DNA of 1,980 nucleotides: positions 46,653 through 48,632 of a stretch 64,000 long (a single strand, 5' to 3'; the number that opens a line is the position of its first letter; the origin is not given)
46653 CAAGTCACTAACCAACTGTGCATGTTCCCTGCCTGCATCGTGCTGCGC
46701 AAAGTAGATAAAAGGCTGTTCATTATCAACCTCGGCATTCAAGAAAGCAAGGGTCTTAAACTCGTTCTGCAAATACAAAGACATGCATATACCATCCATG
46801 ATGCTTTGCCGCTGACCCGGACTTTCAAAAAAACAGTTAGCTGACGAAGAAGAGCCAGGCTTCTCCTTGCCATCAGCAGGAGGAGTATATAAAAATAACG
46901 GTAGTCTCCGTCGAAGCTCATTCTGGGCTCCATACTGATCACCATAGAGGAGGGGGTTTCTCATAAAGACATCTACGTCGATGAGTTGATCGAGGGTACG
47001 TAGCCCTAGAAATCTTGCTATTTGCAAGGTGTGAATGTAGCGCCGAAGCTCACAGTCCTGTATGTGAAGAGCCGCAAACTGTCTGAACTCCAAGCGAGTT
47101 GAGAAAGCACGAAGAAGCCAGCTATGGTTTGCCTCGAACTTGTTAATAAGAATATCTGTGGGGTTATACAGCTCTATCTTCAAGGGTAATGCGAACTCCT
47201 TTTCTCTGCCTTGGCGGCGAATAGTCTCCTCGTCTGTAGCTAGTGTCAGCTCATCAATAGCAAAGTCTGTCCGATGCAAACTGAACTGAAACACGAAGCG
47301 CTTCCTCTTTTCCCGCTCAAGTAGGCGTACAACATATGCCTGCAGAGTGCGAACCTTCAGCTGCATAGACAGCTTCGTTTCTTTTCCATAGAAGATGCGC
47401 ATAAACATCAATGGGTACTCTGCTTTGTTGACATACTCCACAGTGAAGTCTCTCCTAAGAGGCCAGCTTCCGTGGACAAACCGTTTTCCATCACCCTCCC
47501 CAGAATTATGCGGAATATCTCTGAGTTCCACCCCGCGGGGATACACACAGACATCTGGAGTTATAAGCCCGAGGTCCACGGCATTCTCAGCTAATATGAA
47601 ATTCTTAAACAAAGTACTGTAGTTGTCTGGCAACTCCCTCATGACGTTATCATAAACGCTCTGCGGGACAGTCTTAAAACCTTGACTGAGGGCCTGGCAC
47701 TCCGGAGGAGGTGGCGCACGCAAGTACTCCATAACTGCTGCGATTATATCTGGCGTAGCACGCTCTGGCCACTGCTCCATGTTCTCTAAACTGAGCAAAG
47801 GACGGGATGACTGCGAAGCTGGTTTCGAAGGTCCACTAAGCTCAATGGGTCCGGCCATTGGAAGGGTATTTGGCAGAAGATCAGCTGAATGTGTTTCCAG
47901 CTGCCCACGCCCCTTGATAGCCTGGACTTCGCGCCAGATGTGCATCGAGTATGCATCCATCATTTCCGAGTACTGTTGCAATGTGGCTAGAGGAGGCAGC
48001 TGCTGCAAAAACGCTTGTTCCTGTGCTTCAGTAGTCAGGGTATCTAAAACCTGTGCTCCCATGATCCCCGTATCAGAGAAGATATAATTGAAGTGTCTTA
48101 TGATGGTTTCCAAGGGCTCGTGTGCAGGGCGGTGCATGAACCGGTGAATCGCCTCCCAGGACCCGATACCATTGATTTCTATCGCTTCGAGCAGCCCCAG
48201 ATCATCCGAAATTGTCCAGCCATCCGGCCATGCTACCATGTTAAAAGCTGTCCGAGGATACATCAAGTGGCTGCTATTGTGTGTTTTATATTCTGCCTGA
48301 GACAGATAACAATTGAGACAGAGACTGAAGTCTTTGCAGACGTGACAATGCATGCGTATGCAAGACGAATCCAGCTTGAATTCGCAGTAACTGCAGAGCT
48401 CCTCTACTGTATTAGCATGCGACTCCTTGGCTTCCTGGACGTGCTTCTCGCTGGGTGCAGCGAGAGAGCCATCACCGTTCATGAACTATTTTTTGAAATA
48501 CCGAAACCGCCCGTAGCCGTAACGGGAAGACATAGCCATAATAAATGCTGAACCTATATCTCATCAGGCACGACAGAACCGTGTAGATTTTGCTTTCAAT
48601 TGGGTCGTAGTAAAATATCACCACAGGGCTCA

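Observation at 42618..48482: ADA2-like ZZ finger + SANT module at the N-terminus of a 1954-aa protein with a proline-rich tail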

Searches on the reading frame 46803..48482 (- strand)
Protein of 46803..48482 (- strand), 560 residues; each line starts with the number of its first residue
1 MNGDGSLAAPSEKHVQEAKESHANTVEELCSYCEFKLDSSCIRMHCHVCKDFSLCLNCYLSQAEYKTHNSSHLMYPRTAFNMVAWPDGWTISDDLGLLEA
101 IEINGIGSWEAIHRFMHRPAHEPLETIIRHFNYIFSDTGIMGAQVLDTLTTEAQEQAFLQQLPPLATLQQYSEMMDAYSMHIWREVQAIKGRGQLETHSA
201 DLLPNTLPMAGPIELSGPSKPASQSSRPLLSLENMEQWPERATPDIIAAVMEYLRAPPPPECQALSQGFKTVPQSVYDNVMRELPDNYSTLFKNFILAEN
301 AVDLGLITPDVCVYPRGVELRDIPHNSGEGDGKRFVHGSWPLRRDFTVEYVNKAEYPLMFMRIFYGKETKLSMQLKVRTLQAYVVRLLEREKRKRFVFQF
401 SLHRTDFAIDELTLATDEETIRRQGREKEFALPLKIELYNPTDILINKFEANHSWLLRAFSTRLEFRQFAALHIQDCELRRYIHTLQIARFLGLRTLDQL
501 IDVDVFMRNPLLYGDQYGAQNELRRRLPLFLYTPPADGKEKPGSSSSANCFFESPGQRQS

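Call 24: search_solved_structures(query=A2, max_evalue=1, show_alignments=3)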
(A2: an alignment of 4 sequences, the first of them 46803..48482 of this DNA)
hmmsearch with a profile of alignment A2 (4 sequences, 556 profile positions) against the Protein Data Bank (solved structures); distinct sequences matched with E-value up to 1: 18.
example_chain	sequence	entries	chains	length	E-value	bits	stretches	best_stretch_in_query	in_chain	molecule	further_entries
9ynv_M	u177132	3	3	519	1.8e-10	43.2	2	23-114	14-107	Transcriptional adapter 2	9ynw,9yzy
6cw2_C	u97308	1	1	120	0.00095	21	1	40-123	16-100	Transcriptional adapter 2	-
6cw3_E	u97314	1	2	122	0.00099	20.9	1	40-123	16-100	Transcriptional adapter 2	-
1tot_A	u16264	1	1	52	0.0061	18.3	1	30-64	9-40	CREB-binding protein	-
2n1a_B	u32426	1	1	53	0.0066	18.2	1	30-64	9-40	CREB-binding protein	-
6ds6_A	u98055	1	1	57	0.028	16.1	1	30-64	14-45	Histone H3 peptide-Histone acetyltransferase p300 Chimeric protein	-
9jni_A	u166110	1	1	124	0.11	14.1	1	41-74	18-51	E3 ubiquitin-protein ligase KCMF1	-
9upz_A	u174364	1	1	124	0.11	14.1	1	41-74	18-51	E3 ubiquitin-protein ligase KCMF1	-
5u7g_A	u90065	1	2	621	0.14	13.9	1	32-64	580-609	CREB-binding protein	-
8cnb_A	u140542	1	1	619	0.14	13.9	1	32-64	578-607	histone acetyltransferase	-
8cn0_A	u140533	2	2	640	0.14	13.8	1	32-64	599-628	histone acetyltransferase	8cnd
8og2_A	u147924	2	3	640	0.15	13.8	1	32-64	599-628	histone acetyltransferase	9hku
8cmz_A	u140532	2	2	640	0.15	13.8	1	32-64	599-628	histone acetyltransferase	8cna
8hal_K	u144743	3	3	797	0.17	13.6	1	32-64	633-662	CREB-binding protein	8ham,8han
9lgs_A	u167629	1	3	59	0.25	13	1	42-60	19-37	Auxin transport protein BIG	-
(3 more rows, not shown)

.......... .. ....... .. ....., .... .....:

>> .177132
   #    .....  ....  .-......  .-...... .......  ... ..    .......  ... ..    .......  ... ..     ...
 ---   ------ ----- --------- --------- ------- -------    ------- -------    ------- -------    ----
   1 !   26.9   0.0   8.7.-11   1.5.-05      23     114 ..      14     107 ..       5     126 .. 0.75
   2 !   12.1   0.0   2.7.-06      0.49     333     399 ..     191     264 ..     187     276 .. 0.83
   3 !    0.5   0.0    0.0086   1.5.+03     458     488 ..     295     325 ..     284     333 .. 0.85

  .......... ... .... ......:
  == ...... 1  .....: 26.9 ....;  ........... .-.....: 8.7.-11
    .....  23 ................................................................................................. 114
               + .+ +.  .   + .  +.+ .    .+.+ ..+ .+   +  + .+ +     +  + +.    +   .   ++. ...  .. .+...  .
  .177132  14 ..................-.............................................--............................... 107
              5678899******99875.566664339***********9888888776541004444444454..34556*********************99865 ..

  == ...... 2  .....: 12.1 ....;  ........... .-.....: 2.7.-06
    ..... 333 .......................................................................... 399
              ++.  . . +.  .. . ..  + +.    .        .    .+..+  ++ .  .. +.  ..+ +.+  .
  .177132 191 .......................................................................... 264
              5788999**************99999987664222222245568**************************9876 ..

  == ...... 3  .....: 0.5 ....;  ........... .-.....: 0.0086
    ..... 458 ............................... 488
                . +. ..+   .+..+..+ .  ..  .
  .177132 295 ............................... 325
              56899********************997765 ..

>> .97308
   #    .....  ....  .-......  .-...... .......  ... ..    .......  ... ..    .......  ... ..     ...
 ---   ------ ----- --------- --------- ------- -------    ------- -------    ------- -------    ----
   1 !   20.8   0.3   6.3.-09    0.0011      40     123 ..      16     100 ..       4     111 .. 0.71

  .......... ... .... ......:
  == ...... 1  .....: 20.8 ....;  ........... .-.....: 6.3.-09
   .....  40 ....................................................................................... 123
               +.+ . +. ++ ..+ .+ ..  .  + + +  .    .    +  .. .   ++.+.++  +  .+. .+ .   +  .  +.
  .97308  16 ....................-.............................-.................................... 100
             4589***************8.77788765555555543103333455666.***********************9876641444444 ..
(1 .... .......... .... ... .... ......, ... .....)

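Call 25: find_homologous_proteins(query=A2, max_evalue=10)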
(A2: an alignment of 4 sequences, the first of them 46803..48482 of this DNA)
Query A2 (4 sequences): 8000 candidates shared short words with the query, none scored E <= 10.
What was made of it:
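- Tried and rejected: find_homologous_proteins with the N-terminal alignment returned no hit at all, not even the Giardia proteins themselves (call 25).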

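Call 37: predict_structure(alignment_id=A2)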
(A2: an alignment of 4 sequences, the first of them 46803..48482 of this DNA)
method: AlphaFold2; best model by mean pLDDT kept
length: 560 residues; sequences in the alignment: 4
mean_pLDDT: 31.9   pTM: 0.19
mean pLDDT of the five models: 31.9, 30.6, 29.7, 29.2, 29.1
residues with pLDDT >= 90: 0; 70-90: 0; 50-70: 9; < 50: 551
segments of 3 or more residues with pLDDT < 50: 1-456, 470-560
pLDDT, mean of each block of 10 residues (from residue 1): 24 21 29 37 30 30 27 22 25 30 30 34 35 33 33 41 39 38 41 34 25 23 23 25 35 36 29 31 27 23 20 24 27 26 31 31 33 44 46 37 28 28 30 25 41 48 51 41 41 41 40 36 35 25 24 24
secondary structure, 60 per line:
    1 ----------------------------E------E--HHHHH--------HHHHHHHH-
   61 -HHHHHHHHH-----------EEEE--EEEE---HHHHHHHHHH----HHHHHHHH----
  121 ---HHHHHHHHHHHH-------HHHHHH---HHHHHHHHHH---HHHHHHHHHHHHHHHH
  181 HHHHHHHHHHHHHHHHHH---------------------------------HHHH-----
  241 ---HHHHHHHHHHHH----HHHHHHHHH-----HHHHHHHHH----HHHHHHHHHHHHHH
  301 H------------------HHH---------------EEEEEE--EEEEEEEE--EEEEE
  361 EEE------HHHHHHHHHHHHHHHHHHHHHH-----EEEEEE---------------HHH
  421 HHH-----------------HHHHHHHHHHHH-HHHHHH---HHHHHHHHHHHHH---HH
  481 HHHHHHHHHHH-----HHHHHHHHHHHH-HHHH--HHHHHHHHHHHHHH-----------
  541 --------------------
elements in order: H39-43 H52-59 H62-70 E82-85 E88-91 H95-104 H109-116 H124-135 H143-148 H152-161 H165-198 H232-235 H244-255 H260-268 H274-282 H287-301 E338-343 E346-353 E356-363 H370-391 E397-402 H418-423 H441-452 H454-459 H463-475 H479-491 H497-508 H510-513 H516-529
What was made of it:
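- Tried and rejected: AlphaFold2 of aa 1-560 with a 4-sequence alignment gave mean pLDDT 31.9 and was unusable (call 37).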

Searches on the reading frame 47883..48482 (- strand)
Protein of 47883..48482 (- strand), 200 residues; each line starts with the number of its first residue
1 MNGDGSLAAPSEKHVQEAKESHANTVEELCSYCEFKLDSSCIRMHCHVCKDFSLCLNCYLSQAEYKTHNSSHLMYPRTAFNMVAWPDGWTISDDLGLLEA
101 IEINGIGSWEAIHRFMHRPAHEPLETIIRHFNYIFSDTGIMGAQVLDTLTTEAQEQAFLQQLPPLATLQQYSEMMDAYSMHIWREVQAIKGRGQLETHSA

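Call 6: search_solved_structures(query=window:47883-48482:-, max_evalue=1, show_alignments=4)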
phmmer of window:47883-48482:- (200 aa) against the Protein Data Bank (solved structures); distinct sequences matched with E-value up to 1: 25.
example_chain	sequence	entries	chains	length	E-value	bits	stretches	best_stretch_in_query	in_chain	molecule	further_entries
9ynv_M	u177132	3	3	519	8.5e-07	32.4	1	23-113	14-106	Transcriptional adapter 2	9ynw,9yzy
6cw2_C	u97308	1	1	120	1.1e-05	28.7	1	30-117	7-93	Transcriptional adapter 2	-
6cw3_E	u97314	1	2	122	1.2e-05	28.6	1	30-117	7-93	Transcriptional adapter 2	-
1tot_A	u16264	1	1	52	0.0024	21.1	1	30-63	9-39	CREB-binding protein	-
2n1a_B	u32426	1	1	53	0.0027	21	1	30-63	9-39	CREB-binding protein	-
6ds6_A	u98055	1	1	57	0.01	19.1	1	29-62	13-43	Histone H3 peptide-Histone acetyltransferase p300 Chimeric protein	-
9lgs_A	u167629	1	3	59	0.059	16.6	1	28-60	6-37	Auxin transport protein BIG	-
9lgr_A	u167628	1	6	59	0.069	16.4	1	29-60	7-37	Auxin transport protein BIG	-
8cnb_A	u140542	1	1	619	0.1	15.8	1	30-63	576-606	histone acetyltransferase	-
5u7g_A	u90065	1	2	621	0.1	15.8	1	30-63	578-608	CREB-binding protein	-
9jni_A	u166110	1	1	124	0.1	15.8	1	42-74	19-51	E3 ubiquitin-protein ligase KCMF1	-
9upz_A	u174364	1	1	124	0.1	15.8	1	42-74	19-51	E3 ubiquitin-protein ligase KCMF1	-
8cmz_A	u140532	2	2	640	0.1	15.8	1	30-63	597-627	histone acetyltransferase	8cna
8cn0_A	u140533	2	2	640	0.1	15.8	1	30-63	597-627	histone acetyltransferase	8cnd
8og2_A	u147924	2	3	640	0.1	15.8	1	30-63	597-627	histone acetyltransferase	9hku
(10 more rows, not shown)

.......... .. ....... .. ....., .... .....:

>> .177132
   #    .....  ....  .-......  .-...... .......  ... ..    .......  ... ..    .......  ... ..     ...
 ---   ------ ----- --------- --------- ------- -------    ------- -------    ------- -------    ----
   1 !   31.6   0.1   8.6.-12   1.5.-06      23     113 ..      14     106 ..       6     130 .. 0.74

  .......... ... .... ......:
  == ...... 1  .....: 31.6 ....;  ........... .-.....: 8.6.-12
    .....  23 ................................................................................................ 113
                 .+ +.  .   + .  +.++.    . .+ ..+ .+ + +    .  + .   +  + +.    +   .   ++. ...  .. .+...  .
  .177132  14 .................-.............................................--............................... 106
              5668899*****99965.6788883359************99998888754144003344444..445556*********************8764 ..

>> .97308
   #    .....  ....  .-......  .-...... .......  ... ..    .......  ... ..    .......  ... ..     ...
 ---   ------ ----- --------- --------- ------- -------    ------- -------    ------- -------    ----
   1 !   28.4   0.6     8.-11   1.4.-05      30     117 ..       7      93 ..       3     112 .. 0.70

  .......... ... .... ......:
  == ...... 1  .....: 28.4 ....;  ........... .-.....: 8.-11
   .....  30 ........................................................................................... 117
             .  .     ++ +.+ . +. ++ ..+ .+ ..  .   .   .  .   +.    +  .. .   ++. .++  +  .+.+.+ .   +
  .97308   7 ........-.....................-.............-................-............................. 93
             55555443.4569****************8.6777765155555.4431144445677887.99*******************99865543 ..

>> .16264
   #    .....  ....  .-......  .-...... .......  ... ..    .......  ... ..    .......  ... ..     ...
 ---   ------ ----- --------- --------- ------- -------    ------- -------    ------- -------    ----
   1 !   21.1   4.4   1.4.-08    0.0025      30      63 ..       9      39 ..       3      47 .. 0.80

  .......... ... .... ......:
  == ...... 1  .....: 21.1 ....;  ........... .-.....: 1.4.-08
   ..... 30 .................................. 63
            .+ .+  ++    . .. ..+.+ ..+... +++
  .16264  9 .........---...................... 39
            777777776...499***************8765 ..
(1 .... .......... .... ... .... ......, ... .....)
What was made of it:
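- On Generic ZZ proteins (CBP/p300, dystrophin type): Ada2 chains outrank CBP/p300 (2e-3) and dystrobrevin (0.14) (call 6).
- Closest known: Other ZZ-finger proteins. Same: They share the Cys/His zinc-binding ZZ pattern (weak hits; call 6).
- Checked: SANT: W85/W89............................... aligns with the SANT domain of yeast Ada2 in the 6cw2_C match (call 6).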

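Call 20: search_protein_families(library=pfam, proteins=[window:47883-48482:-], max_evalue=10)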
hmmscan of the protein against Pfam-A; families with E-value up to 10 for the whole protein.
window:47883-48482:- (200 aa): 4 families
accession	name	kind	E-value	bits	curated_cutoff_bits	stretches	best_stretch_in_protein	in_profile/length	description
PF25299.1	ZZ_ADA2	-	2.7e-05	24.6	27.5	1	30-72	1-43/48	ADA2 ZZ-type zing finger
PF23588.3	HTH_CHD1_Hrp3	-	0.0011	19.3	27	1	83-113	15-45/83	ATP-dependent helicase CHD1-2/hrp3 HTH domain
PF00569.23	ZZ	-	0.032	14.5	21.4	1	41-69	17-44/45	Zinc finger, ZZ type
PF00249.37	Myb_DNA-binding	-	0.039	14.5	24.4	1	89-117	4-31/46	Myb-like DNA-binding domain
